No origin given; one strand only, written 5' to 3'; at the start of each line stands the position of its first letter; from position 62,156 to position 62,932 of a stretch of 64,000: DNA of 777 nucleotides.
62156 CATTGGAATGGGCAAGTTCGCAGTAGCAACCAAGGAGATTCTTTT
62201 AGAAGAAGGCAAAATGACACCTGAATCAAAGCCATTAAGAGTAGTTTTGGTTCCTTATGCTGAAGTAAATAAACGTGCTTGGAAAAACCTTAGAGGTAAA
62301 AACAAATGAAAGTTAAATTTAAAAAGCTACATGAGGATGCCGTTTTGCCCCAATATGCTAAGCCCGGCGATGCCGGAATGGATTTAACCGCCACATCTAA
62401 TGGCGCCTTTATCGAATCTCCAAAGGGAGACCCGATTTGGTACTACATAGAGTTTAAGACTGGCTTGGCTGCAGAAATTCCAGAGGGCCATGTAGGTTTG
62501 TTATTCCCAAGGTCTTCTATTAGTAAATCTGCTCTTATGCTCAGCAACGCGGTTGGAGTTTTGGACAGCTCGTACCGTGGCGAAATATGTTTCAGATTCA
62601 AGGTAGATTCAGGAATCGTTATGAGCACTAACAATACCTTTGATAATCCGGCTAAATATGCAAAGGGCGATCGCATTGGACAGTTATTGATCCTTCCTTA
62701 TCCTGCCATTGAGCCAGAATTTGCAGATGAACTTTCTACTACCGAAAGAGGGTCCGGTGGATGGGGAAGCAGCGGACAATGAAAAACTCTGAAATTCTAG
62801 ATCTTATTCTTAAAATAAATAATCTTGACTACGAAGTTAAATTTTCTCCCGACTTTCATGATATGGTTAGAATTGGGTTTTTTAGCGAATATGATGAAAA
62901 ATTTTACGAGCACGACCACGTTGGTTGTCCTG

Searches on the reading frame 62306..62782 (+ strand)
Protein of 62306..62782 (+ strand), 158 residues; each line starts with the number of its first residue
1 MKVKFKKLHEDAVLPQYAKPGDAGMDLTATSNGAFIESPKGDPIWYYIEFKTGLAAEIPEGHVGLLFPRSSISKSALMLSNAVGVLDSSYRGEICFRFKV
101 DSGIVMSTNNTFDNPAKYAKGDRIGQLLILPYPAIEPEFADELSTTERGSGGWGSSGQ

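Call 46: find_encoding_contigs(protein=window:62306-62782:+, flank=10000, max_places=4)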
Protein window:62306-62782:+ (158 aa): 4 contigs read that carry it; 2 places shown.
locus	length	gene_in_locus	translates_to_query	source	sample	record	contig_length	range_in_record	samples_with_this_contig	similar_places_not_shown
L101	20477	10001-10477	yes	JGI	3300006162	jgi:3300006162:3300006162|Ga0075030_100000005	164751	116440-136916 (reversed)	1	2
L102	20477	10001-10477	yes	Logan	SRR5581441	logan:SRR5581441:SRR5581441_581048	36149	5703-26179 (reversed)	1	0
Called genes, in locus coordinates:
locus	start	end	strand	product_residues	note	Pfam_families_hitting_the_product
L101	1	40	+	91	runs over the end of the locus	-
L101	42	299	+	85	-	-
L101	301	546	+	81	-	-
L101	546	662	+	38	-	-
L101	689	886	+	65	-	-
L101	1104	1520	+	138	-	PF07799:DUF1643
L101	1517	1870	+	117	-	-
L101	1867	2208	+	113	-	PF10686:YAcAr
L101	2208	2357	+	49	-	-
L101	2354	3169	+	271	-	PF00782:DSPc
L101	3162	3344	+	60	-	-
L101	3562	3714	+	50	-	-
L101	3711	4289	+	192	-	-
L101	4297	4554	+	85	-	-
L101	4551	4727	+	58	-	-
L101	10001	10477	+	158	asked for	PF00692:dUTPase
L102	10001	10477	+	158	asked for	PF00692:dUTPase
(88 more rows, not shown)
